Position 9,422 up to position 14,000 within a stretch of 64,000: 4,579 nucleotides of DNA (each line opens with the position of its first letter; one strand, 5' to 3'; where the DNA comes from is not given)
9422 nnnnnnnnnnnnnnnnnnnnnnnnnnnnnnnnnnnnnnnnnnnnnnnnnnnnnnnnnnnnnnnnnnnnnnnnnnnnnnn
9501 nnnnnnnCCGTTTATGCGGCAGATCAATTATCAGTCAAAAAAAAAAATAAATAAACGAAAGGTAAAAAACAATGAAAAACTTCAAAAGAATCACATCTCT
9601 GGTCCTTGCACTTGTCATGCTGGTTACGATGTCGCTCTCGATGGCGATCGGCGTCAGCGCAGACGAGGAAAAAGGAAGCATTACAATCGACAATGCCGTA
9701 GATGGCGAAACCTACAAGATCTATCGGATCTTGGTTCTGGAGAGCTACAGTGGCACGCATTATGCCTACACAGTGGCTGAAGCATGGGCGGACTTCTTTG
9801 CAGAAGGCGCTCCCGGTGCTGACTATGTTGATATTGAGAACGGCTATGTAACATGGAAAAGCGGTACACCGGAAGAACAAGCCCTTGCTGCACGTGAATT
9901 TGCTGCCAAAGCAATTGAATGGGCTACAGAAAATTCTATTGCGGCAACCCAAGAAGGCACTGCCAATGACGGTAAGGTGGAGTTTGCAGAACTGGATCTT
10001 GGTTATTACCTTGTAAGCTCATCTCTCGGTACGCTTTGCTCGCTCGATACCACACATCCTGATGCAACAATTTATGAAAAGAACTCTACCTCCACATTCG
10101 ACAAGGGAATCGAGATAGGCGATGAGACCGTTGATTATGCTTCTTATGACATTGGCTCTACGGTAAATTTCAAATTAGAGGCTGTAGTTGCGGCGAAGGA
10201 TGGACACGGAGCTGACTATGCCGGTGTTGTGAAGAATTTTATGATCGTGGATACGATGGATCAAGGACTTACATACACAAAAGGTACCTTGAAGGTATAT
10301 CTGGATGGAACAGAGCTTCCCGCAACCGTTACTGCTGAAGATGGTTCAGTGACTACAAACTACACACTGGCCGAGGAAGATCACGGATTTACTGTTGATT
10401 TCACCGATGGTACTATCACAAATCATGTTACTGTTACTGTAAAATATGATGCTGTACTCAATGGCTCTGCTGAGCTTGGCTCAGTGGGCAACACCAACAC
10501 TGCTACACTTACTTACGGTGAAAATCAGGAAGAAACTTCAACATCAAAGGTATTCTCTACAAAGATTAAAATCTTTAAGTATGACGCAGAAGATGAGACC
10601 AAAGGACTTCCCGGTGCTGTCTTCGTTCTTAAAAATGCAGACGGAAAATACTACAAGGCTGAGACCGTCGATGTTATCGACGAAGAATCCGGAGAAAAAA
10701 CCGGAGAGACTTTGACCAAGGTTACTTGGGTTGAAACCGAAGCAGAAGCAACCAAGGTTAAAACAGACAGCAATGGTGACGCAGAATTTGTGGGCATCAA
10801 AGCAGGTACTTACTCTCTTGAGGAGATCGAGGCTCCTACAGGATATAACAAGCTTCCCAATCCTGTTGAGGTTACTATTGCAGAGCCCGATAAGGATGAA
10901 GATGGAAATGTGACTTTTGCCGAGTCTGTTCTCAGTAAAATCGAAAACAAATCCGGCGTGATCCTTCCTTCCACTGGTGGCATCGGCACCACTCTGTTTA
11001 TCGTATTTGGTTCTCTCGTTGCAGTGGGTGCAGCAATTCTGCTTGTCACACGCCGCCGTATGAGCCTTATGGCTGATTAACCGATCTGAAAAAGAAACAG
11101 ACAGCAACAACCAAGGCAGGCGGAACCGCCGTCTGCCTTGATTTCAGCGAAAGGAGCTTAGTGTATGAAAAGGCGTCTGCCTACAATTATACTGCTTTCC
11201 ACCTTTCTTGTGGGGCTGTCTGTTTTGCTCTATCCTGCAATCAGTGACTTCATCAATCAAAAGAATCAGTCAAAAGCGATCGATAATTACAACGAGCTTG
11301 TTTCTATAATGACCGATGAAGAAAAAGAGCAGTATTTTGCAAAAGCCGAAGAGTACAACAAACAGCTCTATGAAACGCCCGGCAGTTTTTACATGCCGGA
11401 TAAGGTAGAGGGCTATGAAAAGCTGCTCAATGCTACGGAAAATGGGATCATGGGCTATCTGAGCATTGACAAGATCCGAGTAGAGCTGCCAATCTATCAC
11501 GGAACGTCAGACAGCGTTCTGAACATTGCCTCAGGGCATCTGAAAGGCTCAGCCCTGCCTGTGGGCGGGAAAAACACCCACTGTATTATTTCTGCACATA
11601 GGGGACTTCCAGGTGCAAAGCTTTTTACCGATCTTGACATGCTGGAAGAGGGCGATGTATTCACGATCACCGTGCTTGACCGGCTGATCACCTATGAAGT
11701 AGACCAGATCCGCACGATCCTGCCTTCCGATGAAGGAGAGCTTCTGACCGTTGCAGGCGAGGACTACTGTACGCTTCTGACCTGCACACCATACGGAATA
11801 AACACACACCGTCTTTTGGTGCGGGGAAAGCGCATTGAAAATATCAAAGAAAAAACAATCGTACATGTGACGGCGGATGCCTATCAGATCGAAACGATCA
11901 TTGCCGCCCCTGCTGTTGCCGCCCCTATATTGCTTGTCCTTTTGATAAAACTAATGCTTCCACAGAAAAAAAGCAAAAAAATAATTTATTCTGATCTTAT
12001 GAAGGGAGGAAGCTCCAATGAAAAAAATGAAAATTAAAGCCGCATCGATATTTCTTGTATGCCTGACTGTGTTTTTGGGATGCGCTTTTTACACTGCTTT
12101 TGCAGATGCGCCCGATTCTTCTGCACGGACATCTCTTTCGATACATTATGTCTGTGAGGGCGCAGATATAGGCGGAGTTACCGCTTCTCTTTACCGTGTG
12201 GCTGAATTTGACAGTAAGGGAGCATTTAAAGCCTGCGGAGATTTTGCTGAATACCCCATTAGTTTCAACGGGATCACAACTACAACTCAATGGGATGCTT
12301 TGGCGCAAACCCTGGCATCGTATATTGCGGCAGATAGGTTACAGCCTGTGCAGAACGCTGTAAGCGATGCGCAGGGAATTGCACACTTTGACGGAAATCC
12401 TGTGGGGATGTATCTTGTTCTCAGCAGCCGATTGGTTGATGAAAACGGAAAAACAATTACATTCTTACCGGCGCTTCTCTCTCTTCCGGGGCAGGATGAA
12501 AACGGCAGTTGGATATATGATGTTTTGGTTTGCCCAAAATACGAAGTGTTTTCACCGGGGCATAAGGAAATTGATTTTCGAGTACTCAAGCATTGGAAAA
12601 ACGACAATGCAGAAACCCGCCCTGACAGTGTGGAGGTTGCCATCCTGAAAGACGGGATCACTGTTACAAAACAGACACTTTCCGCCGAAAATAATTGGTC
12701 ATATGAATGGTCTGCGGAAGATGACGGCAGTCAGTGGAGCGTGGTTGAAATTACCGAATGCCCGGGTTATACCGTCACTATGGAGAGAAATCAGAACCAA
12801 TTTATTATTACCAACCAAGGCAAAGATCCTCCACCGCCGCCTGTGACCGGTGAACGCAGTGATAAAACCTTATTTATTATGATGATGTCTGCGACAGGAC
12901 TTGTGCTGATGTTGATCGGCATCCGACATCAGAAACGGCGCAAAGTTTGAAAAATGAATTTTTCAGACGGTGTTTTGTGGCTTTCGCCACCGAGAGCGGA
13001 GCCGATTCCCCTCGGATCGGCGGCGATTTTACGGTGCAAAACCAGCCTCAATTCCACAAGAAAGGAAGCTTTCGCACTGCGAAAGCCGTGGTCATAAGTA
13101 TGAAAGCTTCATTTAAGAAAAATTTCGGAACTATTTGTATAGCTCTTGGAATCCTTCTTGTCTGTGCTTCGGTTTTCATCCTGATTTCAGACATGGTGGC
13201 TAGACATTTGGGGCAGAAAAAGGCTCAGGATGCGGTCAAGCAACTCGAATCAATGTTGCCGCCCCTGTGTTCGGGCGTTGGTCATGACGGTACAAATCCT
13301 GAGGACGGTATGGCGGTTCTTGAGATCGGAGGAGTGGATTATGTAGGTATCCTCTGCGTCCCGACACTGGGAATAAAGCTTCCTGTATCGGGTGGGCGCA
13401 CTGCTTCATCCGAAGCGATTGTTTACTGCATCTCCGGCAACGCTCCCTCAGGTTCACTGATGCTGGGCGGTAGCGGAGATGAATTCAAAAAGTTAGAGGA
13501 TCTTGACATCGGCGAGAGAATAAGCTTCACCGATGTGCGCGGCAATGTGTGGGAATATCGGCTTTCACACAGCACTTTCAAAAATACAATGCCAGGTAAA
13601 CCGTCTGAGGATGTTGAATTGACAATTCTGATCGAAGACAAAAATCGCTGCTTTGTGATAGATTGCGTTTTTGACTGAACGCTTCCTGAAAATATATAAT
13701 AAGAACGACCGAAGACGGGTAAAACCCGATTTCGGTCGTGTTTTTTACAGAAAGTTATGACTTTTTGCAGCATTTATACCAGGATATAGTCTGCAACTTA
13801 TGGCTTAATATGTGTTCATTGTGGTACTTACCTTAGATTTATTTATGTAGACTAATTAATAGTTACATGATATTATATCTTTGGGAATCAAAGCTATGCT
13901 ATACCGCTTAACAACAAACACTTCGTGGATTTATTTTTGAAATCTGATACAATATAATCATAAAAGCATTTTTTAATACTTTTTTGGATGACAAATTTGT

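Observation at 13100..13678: Sortase-fold protein lacking the catalytic His and Cys as the last gene of the pilus operon (candidate pseudo-sortase)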

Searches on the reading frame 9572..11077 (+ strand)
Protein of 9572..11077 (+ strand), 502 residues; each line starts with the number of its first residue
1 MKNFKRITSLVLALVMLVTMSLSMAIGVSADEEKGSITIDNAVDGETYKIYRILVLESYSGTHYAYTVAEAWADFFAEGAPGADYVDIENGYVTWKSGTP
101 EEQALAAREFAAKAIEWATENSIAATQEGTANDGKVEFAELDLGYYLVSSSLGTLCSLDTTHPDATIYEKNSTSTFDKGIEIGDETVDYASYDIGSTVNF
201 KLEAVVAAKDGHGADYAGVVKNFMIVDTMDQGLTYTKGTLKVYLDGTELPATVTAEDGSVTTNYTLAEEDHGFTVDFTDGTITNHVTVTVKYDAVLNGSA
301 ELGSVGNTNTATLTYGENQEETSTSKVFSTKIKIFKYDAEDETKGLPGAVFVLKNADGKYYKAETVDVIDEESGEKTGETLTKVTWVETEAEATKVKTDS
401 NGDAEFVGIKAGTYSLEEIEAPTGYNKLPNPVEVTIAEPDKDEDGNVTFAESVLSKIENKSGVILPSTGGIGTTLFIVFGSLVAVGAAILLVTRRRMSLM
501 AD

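Call 3: search_protein_families(library=pfam, proteins=[window:9572-11077:+], max_evalue=1)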
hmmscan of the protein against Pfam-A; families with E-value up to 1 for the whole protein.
window:9572-11077:+ (502 aa): 8 families
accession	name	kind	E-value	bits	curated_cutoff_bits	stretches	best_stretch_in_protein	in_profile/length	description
PF17802.7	SpaA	-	5.1e-16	59.1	23.1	1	331-443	2-83/91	Prealbumin-like fold domain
PF16569.11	GramPos_pilinBB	-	3e-13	51.1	30.5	1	194-318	1-115/116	Gram-positive pilin backbone subunit 2, Cna-B-like domain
PF00746.26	Gram_pos_anchor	-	4.2e-07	30.2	20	1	465-496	9-40/43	LPXTG cell wall anchor motif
PF14064.11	HmuY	-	0.0052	17.3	27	1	253-376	72-150/157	HmuY protein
PF24025.1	Ig_DR_A0283-like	-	0.017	15.8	27.1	1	380-445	24-71/102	DR_A0283-like, Ig-like domain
PF13620.12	CarboxypepD_reg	-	0.1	13.4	32.3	1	389-417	25-53/82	Carboxypeptidase regulatory-like domain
PF16555.11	GramPos_pilinD1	-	0.23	12.4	23.1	1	336-436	32-140/160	Gram-positive pilin subunit D1, N-terminal domain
PF09430.16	EMC7_beta-sandw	-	0.25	12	26.6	1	387-453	14-76/122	ER membrane protein complex subunit 7, beta-sandwich domain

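Call 4: search_protein_families(library=ncbifam, proteins=[window:9572-11077:+], max_evalue=1)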
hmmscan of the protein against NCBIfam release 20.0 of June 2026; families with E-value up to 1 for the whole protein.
window:9572-11077:+ (502 aa): 7 families
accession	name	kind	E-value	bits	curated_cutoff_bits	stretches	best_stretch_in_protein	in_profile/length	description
NF033902.0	iso_D2_wall_anc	subfamily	3.4e-39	135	95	2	164-495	197-540/540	SpaH/EbpB family LPXTG-anchored major pilin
TIGR04226.1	RrgB_K2N_iso_D2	domain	1e-17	65.1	30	1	174-316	3-123/123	isopeptide-forming domain-containing fimbrial protein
TIGR01167.1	LPXTG_anchor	domain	8.1e-05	23.1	15.9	1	465-497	2-33/34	LPXTG cell wall anchor domain-containing protein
NF053819.1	EF0750_LPXTG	subfamily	0.0034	17.9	47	1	391-496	24-104/105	EF2685/EF0750 family sortase-dependent surface protein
NF041527.1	SCO1860_LAETG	equivalog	0.031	13.5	200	1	419-496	227-306/306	SCO1860 family LAETG-anchored protein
NF006565.0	PRK09072.1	equivalog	0.12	11.9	238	1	456-500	2-43/265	SDR family oxidoreductase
NF041528.1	strep_LAETG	domain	0.35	10.7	30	1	468-496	5-35/35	LAETG motif-containing sortase-dependent surface protein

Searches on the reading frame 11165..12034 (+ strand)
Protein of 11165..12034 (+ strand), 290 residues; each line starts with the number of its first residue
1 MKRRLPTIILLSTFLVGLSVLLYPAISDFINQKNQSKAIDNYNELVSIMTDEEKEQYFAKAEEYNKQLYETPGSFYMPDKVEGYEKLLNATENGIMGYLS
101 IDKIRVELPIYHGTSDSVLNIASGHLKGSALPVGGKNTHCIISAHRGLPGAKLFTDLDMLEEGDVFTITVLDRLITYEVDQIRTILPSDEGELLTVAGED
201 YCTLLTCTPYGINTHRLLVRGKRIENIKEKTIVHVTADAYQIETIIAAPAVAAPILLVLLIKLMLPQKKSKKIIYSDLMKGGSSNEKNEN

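Call 3: search_protein_families(library=pfam, proteins=[window:11165-12034:+], max_evalue=1)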
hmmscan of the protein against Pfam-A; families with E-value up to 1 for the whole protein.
window:11165-12034:+ (290 aa): 2 families
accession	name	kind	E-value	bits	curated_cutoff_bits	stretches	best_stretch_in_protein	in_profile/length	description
PF04203.18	Sortase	-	2.3e-21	76.3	26.6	1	99-223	1-124/125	Sortase domain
PF11521.13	TFIIE-A_C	-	0.0017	19.2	22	1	38-70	53-85/85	C-terminal general transcription factor TFIIE alpha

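Call 4: search_protein_families(library=ncbifam, proteins=[window:11165-12034:+], max_evalue=1)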
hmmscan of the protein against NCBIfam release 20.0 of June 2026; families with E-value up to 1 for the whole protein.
window:11165-12034:+ (290 aa): 7 families
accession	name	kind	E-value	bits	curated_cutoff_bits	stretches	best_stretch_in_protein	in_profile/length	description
NF033745.1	class_C_sortase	subfamily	1.1e-76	257.4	160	1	12-223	3-220/220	class C sortase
TIGR01076.1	sortase_fam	subfamily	9e-44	148.6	39.35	1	97-229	1-133/136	sortase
NF058671.1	sortase_SrtD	exception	3.4e-18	66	140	1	43-210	35-171/187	class D sortase, LPxTATN-specific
NF033746.1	class_D_sortase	subfamily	1.1e-16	60.9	165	1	92-211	6-118/135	class D sortase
NF033747.1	class_E_sortase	subfamily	5.3e-14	52.6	160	1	82-223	57-205/211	class E sortase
TIGR03784.1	marine_sortase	equivalog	1.6e-07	31.2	158.25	1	98-212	53-161/174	class GN sortase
NF002345.0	PRK01305.2-2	equivalog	0.073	13.1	246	1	26-88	73-133/230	arginyltransferase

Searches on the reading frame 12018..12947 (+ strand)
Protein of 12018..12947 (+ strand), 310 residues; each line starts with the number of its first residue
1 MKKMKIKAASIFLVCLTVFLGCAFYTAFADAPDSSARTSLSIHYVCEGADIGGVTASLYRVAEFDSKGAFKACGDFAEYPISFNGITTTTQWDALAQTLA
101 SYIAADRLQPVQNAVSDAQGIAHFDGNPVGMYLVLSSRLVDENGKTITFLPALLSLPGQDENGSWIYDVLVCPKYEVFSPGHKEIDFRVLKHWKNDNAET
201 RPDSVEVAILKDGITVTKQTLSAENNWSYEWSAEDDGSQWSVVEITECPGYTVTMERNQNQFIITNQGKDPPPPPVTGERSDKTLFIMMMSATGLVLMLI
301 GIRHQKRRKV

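Call 3: search_protein_families(library=pfam, proteins=[window:12018-12947:+], max_evalue=1)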
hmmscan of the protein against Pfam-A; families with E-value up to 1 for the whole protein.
window:12018-12947:+ (310 aa): 3 families
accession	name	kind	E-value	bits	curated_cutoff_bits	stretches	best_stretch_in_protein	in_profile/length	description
PF05738.19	Cna_B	-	3.4e-12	47.1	22.3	1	188-267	2-87/87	Cna protein B-type domain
PF16555.11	GramPos_pilinD1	-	0.072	14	23.1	1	79-174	59-158/160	Gram-positive pilin subunit D1, N-terminal domain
PF17802.7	SpaA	-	0.13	12.9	23.1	0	110-134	32-56/91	Prealbumin-like fold domain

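Call 4: search_protein_families(library=ncbifam, proteins=[window:12018-12947:+], max_evalue=1)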
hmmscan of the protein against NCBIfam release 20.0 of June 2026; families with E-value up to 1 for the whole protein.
window:12018-12947:+ (310 aa): 2 families
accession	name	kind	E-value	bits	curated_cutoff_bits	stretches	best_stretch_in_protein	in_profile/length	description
NF033902.0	iso_D2_wall_anc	subfamily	9.6e-07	27.9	95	1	49-177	85-206/540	SpaH/EbpB family LPXTG-anchored major pilin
NF033073.1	LPXTG_double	subfamily_domain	0.11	12.5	48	1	275-307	34-64/66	doubled motif LPXTG anchor domain-containing protein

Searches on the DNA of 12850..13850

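Call 67: search_rna_families(source=window, start=12850, end=13850, threshold=evalue, max_evalue=1)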
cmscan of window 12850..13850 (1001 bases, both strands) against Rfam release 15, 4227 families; matches with E-value up to 1: 0.
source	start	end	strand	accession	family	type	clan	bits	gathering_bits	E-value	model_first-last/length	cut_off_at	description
